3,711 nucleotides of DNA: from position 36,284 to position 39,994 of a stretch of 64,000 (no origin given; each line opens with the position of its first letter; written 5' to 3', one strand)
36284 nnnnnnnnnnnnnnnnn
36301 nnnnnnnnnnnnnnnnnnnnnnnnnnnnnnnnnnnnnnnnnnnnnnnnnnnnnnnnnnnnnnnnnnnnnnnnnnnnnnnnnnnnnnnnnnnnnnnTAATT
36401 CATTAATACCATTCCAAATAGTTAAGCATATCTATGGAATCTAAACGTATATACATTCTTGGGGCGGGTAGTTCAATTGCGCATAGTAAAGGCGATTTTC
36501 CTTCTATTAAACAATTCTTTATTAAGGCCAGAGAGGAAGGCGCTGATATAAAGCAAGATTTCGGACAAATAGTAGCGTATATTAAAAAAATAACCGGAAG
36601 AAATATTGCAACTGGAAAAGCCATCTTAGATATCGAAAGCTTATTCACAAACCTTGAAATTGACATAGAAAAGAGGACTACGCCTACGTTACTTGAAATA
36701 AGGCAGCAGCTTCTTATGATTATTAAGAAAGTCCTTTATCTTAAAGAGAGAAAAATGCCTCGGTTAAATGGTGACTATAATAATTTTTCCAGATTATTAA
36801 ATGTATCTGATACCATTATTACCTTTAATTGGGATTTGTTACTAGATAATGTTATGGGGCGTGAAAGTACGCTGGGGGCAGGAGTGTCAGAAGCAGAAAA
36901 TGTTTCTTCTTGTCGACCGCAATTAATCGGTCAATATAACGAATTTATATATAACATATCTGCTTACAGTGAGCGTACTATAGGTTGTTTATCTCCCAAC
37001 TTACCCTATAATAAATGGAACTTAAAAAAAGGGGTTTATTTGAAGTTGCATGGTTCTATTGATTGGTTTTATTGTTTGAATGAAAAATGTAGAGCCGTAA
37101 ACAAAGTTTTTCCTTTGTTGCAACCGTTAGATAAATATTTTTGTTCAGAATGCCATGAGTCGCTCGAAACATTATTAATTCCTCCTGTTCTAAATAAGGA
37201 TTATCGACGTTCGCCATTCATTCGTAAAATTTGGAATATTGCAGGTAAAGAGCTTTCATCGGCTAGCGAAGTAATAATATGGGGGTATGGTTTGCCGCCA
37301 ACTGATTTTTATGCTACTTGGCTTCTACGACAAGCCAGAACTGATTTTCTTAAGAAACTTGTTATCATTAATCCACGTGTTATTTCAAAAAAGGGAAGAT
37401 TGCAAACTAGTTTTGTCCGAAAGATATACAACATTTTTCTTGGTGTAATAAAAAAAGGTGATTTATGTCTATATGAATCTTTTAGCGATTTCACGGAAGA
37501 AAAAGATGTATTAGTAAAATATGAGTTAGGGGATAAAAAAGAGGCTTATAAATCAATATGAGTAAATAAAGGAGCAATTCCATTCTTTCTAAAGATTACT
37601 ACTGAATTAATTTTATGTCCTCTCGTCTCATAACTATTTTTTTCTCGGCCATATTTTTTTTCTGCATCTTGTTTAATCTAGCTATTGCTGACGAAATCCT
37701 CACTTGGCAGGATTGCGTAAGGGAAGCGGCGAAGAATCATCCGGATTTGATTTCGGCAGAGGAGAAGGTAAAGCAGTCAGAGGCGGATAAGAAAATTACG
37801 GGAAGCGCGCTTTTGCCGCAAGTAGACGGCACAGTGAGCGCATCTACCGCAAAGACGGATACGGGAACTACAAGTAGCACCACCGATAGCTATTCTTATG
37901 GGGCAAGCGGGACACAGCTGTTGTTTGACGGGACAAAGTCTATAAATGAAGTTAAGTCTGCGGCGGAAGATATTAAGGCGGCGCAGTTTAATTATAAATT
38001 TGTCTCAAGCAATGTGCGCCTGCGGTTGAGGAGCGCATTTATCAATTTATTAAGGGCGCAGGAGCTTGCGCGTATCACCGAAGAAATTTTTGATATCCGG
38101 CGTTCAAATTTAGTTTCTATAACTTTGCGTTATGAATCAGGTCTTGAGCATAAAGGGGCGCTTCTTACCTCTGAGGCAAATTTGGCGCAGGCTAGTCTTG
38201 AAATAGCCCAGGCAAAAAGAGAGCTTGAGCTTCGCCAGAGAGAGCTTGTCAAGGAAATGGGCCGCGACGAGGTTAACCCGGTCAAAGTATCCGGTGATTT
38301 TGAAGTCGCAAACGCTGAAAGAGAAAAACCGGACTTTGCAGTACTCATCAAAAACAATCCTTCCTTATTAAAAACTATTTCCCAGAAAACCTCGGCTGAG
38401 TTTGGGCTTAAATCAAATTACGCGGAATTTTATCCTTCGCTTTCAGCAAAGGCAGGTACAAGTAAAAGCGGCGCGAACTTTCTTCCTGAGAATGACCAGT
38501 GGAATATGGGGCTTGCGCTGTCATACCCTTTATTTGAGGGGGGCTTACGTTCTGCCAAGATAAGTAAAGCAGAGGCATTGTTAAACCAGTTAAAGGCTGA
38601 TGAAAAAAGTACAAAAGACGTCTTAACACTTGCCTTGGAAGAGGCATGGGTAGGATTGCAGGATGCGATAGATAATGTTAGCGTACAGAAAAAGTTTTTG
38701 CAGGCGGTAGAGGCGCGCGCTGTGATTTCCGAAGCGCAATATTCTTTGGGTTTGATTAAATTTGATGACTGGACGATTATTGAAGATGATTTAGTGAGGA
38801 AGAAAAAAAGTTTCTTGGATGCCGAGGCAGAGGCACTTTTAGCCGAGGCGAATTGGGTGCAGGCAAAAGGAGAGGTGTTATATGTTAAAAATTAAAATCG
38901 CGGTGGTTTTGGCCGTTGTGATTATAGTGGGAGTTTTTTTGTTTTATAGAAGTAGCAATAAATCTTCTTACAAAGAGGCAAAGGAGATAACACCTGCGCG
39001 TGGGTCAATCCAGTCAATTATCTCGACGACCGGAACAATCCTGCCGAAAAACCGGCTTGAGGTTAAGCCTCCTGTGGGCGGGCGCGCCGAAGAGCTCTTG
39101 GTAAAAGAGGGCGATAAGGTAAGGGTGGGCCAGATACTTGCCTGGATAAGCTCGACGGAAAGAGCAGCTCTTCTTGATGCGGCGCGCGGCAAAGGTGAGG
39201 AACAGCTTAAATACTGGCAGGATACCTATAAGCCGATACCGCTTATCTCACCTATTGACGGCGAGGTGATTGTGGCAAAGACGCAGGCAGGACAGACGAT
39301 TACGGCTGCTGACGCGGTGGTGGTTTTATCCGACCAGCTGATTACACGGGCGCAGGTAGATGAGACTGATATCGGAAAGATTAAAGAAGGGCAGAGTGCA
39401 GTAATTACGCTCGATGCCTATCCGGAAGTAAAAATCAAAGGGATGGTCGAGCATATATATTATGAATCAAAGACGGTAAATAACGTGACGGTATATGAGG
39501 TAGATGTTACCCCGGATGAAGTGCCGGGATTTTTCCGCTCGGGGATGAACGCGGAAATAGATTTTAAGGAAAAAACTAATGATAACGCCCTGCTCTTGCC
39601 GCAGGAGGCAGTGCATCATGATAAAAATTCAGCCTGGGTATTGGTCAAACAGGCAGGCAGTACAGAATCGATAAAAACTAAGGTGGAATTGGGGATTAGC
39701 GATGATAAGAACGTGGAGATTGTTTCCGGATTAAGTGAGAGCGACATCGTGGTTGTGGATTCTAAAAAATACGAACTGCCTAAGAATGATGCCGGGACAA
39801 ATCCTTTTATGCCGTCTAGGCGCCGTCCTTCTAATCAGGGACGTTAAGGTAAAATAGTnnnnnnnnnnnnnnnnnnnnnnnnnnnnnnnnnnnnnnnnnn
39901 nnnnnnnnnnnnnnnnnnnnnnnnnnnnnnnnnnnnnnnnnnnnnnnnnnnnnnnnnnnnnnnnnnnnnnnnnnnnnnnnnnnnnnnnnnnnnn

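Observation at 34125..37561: HTH-ImmA/IrrE + DUF4411 (PIN-like) + unknown 184 aa protein + minimal stand-alone SIR2: four co-directional genes that look like a defence locus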

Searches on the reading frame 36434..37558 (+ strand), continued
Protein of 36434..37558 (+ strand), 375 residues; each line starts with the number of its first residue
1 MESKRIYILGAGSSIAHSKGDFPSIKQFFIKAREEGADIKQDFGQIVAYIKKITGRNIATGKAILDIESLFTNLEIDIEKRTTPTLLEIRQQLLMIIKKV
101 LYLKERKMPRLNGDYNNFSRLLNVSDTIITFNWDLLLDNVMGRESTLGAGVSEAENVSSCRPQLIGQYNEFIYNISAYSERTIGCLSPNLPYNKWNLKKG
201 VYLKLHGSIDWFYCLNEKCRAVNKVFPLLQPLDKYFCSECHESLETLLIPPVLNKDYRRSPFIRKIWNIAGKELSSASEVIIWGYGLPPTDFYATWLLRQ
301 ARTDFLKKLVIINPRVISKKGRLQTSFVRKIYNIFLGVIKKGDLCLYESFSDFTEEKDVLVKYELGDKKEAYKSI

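Call 72: search_dna_similar(query=window:36434-37558:+, collection=plasmids, mode=protein, max_evalue=0.001, max_rows=15)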
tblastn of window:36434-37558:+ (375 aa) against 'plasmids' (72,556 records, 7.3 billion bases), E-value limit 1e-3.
Records with a match: 4; places in all: 4; records where one place covers at least 80% of the query: 0.
Best place of each record, by identity: <60% 4.
By first word of the organism name: Rhizobium 3; Cohnella 1.
By predicted mobility (MOB-suite, as given by PLSDB): conjugative 2; mobilizable 1; non-mobilizable 1.
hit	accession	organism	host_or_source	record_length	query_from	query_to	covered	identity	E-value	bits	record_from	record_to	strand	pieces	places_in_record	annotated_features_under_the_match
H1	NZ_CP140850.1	Rhizobium johnstonii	Trifolium pratense,whole organism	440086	86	351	71%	26.7%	3e-8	63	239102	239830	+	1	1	SIR2 family protein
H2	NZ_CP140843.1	Rhizobium ruizarguesonis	Trifolium pratense,whole organism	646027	86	301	58%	25.3%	1e-4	52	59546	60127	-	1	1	SIR2 family protein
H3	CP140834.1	Rhizobium ruizarguesonis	Trifolium pratense,whole organism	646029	86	301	58%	25.3%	1e-4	52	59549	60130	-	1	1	SIR2 family protein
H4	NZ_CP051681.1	Cohnella herbarum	cell culture,Fermented liquor based on ...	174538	202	335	36%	31.9%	2e-9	67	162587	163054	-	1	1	hypothetical protein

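Call 74: find_encoding_contigs(protein=P0016, flank=6000, max_places=2)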
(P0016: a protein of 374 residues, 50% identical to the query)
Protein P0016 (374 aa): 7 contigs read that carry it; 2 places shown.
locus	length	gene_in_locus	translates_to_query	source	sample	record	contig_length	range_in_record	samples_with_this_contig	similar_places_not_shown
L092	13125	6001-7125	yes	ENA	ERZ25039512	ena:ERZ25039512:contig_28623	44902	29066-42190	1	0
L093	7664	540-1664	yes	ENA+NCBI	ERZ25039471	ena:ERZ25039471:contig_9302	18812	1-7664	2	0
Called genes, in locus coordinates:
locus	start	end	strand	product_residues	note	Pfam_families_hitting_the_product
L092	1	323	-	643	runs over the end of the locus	PF07973:tRNA_SAD, PF00587:tRNA-synt_2b, PF03129:HGTP_anticodon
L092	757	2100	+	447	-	PF13742:tRNA_anti_2, PF01336:tRNA_anti-codon, PF02601:Exonuc_VII_L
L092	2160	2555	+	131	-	PF02609:Exonuc_VII_S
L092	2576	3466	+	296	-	PF00348:polyprenyl_synt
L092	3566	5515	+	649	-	PF13292:DXP_synthase_N, PF02775:TPP_enzyme_C (faint), PF02779:Transket_pyr, PF02780:Transketolase_C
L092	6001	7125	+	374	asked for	-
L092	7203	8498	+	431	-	PF14082:SduA_C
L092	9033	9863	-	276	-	-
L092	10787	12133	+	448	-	PF00072:Response_reg, PF00158:Sigma54_activat, PF14532:Sigma54_activ_2, PF00004:AAA (weak), PF07728:AAA_5, PF25601:AAA_lid_14, PF02954:HTH_8 (weak)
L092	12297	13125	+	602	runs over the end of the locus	PF00672:HAMP, PF08448:PAS_4 (faint), PF00512:HisKA, PF02518:HATPase_c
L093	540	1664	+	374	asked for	-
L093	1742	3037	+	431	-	PF14082:SduA_C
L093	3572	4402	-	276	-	-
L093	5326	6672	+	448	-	PF00072:Response_reg, PF00004:AAA (faint), PF00158:Sigma54_activat, PF01078:Mg_chelatase (faint), PF14532:Sigma54_activ_2, PF07728:AAA_5, PF25601:AAA_lid_14, PF02954:HTH_8 (weak)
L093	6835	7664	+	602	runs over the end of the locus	PF00672:HAMP, PF08448:PAS_4 (weak), PF00512:HisKA, PF02518:HATPase_c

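Call 75: find_encoding_contigs(protein=P0054, flank=6000, max_places=2)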
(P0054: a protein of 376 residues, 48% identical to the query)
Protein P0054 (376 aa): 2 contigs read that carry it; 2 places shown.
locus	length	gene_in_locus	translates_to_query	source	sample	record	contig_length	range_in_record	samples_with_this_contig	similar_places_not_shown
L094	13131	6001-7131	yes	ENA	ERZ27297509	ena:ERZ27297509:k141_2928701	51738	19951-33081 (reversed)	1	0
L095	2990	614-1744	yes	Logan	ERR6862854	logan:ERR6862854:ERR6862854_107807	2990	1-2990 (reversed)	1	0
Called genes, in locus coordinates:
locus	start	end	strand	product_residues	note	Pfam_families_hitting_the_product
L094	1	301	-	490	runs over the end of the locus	PF03773:ArsP_1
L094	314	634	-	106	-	PF12840:HTH_20, PF01022:HTH_5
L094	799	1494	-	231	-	PF01209:Ubie_methyltran, PF05175:MTS (weak), PF02353:CMAS (weak), PF13489:Methyltransf_23, PF13649:Methyltransf_25, PF13847:Methyltransf_31, PF08241:Methyltransf_11, PF08242:Methyltransf_12, +1 more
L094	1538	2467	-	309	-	PF01066:CDP-OH_P_transf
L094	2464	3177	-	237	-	PF02666:PS_Dcarbxylase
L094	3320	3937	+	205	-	-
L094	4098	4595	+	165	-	PF02308:MgtC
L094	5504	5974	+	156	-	-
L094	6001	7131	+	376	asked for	-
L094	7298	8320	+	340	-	PF28530:DUF8426, PF04471:Mrr_cat, PF22722:NA-iREase1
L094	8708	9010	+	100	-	PF01541:GIY-YIG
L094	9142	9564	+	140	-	PF03965:Penicillinase_R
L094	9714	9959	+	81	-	-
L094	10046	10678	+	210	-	PF23023:Anti-Pycsar_Apyc1 (weak), PF00753:Lactamase_B, PF19583:ODP (weak), PF12706:Lactamase_B_2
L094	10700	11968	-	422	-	PF00275:EPSP_synthase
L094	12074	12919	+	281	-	PF02517:Rce1-like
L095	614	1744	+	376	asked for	-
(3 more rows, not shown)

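Call 76: find_encoding_contigs(protein=P0082, flank=6000, max_places=2)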
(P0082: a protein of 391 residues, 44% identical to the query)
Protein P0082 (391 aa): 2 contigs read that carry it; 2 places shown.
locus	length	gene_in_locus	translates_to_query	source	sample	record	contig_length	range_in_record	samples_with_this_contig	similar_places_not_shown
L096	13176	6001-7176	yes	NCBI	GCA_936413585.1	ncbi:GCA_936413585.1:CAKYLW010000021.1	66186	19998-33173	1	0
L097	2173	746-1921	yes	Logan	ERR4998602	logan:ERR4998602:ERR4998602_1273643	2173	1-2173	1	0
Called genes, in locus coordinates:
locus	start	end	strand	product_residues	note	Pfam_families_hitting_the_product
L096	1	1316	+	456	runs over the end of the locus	PF01026:TatD_DNase, PF04055:Radical_SAM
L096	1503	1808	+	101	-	PF01909:NTP_transf_2, PF18765:Polbeta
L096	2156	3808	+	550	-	PF02040:ArsB, PF03600:CitMHS, PF02643:DUF192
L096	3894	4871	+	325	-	PF17210:SdrD_B, PF22904:NOMO1-like_2nd, PF13620:CarboxypepD_reg, PF13715:CarbopepD_reg_2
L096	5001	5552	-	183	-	PF07617:DUF1579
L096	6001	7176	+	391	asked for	-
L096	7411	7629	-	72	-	-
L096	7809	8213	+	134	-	-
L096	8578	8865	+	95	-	PF09723:Zn_ribbon_8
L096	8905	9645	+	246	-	PF01261:AP_endonuc_2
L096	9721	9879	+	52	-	-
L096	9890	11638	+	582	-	-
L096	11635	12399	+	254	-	-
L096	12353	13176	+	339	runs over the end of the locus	-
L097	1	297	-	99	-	?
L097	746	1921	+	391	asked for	-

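Call 77: find_encoding_contigs(protein=P0097, flank=6000, max_places=2)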
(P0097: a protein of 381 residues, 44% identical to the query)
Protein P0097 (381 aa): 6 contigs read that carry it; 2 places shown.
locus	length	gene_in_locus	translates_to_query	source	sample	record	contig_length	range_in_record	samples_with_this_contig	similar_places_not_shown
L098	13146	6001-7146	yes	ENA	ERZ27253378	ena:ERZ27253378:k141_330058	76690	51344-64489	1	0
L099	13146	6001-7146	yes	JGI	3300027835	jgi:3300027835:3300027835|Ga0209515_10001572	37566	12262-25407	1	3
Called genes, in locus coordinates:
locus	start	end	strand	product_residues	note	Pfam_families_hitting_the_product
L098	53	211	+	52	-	-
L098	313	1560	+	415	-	PF00589:Phage_integrase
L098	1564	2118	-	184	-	PF13551:HTH_29 (weak)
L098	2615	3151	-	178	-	-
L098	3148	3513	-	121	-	-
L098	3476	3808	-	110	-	-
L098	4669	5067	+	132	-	PF13091:PLDc_2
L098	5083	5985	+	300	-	PF07819:PGAP1 (weak)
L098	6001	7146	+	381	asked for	-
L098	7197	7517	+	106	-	PF13560:HTH_31, PF01381:HTH_3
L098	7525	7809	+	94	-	PF20594:DUF6794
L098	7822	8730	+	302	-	-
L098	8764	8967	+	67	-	-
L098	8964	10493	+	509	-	-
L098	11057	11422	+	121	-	-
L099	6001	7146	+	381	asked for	-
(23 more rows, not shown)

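Call 96: search_protein_families(library=pfam, proteins=[L003:709-978:+, L004:6686-6964:+, L010:6666-6920:+, L014:5059-5313:+, L015:6246-6920:+, L017:5793-6944:+, L019:6376-6894:+, L094:5504-5971:+, L016:2499-3446:+, L020:2305-2601:+], max_evalue=0.01)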
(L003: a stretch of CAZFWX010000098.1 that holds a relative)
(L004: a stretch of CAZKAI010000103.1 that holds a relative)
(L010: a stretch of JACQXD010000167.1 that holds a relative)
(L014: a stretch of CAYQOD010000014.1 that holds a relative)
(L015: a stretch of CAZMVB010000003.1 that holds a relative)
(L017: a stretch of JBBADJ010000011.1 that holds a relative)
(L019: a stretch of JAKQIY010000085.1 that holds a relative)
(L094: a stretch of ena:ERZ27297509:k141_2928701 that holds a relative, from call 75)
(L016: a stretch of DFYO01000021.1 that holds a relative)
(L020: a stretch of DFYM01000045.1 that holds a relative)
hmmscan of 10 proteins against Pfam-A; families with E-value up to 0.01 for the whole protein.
L003:709-978:+ (90 aa): 0 families

L004:6686-6964:+ (93 aa): 0 families

L010:6666-6920:+ (85 aa): 1 family
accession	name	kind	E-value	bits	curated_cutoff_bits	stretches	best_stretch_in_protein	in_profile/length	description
PF18882.5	DUF5647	-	1.6e-23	82.7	27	1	7-75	3-71/79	Family of unknown function (DUF5647)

L014:5059-5313:+ (85 aa): 1 family
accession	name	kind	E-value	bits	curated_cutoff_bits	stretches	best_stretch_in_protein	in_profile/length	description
PF20732.2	NamZ_C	-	5.7e-12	47.1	25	1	16-85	92-152/152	Exo-beta-N-acetylmuramidase NamZ, C-terminal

L015:6246-6920:+ (225 aa): 2 families
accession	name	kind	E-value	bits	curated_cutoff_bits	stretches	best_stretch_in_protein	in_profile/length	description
PF13549.11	ATP-grasp_5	-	3.1e-60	203.7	27.6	1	9-224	1-220/221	ATP-grasp domain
PF08442.15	ATP-grasp_2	-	0.00013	22.1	29.5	1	18-77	2-61/202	ATP-grasp domain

L017:5793-6944:+ (384 aa): 0 families

L019:6376-6894:+ (173 aa): 3 families
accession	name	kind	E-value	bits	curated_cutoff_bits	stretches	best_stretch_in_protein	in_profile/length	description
PF12724.12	Flavodoxin_5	-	2.9e-17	63.8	27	1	6-140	1-131/145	Flavodoxin domain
PF12641.12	Flavodoxin_3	-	5.8e-05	23.4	27.5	1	6-99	1-85/160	Flavodoxin domain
PF00258.30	Flavodoxin_1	-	0.00051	20.7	25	1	7-55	1-53/143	Flavodoxin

L094:5504-5971:+ (156 aa): 0 families

L016:2499-3446:+ (316 aa): 0 families

L020:2305-2601:+ (99 aa): 1 family
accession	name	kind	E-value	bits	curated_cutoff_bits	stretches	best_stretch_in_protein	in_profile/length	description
PF05016.21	ParE_toxin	-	0.004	18.1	23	1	5-98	1-85/89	ParE toxin of type II toxin-antitoxin system, parDE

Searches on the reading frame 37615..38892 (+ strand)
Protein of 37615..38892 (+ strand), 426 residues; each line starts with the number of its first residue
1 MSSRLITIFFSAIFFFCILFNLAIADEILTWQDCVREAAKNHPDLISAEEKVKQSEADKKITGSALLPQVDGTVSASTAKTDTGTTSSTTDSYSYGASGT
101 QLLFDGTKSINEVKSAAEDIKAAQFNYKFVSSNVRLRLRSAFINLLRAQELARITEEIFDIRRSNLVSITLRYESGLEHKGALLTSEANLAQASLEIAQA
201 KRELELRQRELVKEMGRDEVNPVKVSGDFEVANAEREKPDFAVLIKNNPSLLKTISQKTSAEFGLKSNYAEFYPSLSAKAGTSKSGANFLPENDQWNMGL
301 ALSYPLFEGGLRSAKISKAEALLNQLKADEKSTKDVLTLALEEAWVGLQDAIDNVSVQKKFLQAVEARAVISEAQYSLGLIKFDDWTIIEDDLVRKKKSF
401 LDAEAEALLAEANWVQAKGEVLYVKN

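Call 63: search_protein_families(library=pfam, proteins=[window:37615-38892:+], max_evalue=0.001)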
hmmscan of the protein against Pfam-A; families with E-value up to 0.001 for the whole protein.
window:37615-38892:+ (426 aa): 1 family
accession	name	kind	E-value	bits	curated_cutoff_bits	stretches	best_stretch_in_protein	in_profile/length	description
PF02321.23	OEP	-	1.1e-56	192.1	22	2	32-211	2-182/187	Outer membrane efflux protein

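Call 98: find_related_loci(query=window:37615-38892:+, collection=metagenome_contigs, flank=7000)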
Query window:37615-38892:+ (426 aa) in metagenome_contigs; peptide patterns used: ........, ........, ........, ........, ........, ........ (x = any residue, [..] = any of these).
600 stretches matched a pattern (row limit reached: there are more); 26 encode a relative of the query (tblastn E <= 1e-3); 26 distinct loci.
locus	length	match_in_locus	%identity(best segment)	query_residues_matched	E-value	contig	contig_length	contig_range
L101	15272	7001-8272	83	3-425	0e+0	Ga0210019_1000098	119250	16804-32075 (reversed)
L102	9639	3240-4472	59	8-422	2e-166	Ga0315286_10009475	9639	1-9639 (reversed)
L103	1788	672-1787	57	25-391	1e-145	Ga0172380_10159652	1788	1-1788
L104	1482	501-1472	59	8-335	7e-141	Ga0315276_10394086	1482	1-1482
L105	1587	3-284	99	333-426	2e-55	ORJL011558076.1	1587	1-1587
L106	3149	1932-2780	21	108-390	2e-9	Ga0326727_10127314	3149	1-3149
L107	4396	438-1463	21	36-380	2e-8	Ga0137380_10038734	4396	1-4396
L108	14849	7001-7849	19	108-390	3e-8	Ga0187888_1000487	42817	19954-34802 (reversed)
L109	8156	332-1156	21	108-380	1e-7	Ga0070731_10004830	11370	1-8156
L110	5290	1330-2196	22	101-390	2e-7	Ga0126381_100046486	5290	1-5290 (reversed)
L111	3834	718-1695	21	84-401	2e-7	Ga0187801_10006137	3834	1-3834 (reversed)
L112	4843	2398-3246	20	108-390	3e-7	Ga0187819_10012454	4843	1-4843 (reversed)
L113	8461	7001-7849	20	108-390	3e-7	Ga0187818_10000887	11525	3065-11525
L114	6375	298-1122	20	108-380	3e-7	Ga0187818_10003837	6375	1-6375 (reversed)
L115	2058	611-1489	22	97-390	2e-7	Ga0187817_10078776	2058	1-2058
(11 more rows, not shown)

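Call 102: search_protein_families(library=pfam, proteins=[L101:869-1573:+, L101:1586-2857:+, L101:2857-3981:+, L101:3987-4445:+, L101:4864-5160:+, L101:5160-6017:+, L101:6279-6974:+, L102:833-1390:+, L102:1938-2393:+, L102:2393-2818:+], max_evalue=0.001)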
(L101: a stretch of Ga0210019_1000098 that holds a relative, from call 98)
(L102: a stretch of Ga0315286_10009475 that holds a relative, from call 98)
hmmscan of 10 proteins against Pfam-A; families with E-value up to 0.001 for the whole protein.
L101:869-1573:+ (235 aa): 2 families
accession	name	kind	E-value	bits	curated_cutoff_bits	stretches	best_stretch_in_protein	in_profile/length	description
PF04002.20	RadC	-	5.2e-39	133.4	22.1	1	112-232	1-121/121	RadC-like JAB domain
PF20582.4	UPF0758_N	-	6.7e-30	103.4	27.1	1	11-88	1-77/77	UPF0758 N-terminal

L101:1586-2857:+ (424 aa): 1 family
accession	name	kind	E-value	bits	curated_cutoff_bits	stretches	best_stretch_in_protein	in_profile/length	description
PF00145.23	DNA_methylase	-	1.2e-50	173.3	22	1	8-410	1-321/324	C-5 cytosine-specific DNA methylase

L101:2857-3981:+ (375 aa): 0 families

L101:3987-4445:+ (153 aa): 3 families
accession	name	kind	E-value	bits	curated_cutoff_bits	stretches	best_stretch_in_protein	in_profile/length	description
PF03852.21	Vsr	-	3.1e-17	62.6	27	1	21-91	2-71/74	DNA mismatch endonuclease Vsr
PF04480.18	DUF559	-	5.5e-07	29.9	20.6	1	110-150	66-106/109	Protein of unknown function (DUF559)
PF18741.7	MTES_1575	-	0.00024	21.5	38.2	1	109-148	53-92/96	REase_MTES_1575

L101:4864-5160:+ (99 aa): 4 families
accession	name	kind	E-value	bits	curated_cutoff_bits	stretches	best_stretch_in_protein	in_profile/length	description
PF01527.26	HTH_Tnp_1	-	3.3e-14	53.3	24.1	1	1-77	1-74/75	Transposase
PF13518.12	HTH_28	-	4.2e-09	36.8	25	1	11-63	1-52/52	Helix-turn-helix domain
PF13551.12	HTH_29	-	6.2e-07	29.9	28.1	1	13-69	2-60/64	Winged helix-turn helix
PF13384.12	HTH_23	-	3.4e-05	24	24.6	1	12-53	7-47/50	Homeodomain-like domain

L101:5160-6017:+ (286 aa): 4 families
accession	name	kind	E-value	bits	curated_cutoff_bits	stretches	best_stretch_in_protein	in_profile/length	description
PF00665.32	rve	-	3.8e-27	95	32.6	1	125-222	3-102/102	Integrase core domain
PF13683.12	rve_3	-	5.5e-15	55.3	26.5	1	214-277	5-67/67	Integrase core domain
PF13276.12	HTH_21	-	5e-14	52.7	28.1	1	47-100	6-60/60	HTH-like domain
PF13333.12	rve_2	-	1.1e-11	45.2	22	1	229-278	1-49/56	Integrase core domain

L101:6279-6974:+ (232 aa): 0 families

L102:833-1390:+ (186 aa): 6 families
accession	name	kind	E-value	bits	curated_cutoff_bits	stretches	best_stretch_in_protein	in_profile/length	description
PF04542.20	Sigma70_r2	-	1.4e-16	60.5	24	1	24-88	2-68/71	Sigma-70 region 2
PF08281.18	Sigma70_r4_2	-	8.6e-16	57.8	25.7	1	123-174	3-54/54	Sigma-70, region 4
PF04545.22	Sigma70_r4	-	7.5e-12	45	24.1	1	127-174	1-48/50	Sigma-70, region 4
PF07638.17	Sigma70_ECF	-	1.5e-07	31.9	21.1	1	7-176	6-181/185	ECF sigma factor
PF13384.12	HTH_23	-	2.5e-05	24.4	24.6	1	133-170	4-41/50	Homeodomain-like domain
PF13556.12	HTH_30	-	0.00031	20.9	27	1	146-174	12-40/59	PucR C-terminal helix-turn-helix domain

L102:1938-2393:+ (152 aa): 2 families
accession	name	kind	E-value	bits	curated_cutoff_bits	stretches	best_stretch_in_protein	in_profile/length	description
PF13801.11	Metal_resist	-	1.9e-10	41.4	29.2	1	15-131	4-124/125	Heavy-metal resistance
PF07813.17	LTXXQ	-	2.8e-07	31.6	24.3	1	39-135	5-98/100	LTXXQ motif family protein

L102:2393-2818:+ (142 aa): 0 families

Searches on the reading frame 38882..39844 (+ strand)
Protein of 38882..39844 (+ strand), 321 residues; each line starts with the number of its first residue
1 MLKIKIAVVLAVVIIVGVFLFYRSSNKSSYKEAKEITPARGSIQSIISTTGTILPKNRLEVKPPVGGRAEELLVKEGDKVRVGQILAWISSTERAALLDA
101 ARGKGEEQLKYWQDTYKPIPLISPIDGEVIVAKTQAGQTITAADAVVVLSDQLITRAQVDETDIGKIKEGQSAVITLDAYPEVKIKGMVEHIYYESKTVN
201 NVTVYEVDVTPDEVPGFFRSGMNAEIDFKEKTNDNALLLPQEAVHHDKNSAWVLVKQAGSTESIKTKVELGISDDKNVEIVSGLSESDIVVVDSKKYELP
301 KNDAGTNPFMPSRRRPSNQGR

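Call 63: search_protein_families(library=pfam, proteins=[window:38882-39844:+], max_evalue=0.001)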
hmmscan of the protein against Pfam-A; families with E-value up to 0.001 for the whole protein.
window:38882-39844:+ (321 aa): 5 families
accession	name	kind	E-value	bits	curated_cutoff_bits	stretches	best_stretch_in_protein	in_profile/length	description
PF13437.12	HlyD_3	-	2.5e-14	54.4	22.2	1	122-212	3-96/106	HlyD family secretion protein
PF16576.10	HlyD_D23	-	1.2e-13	51.3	30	1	112-195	102-187/214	Barrel-sandwich domain of CusB or HlyD membrane-fusion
PF13533.13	Biotin_lipoyl_2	-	1.1e-05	25.6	29.8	1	60-87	2-29/32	Biotin-lipoyl like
PF00529.27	CusB_dom_1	-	3.7e-05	24.3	26.5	0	24-292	12-89/89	Cation efflux system protein CusB domain 1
PF00364.28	Biotin_lipoyl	-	0.00036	20.8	22.1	0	56-88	40-72/73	Biotin-requiring enzyme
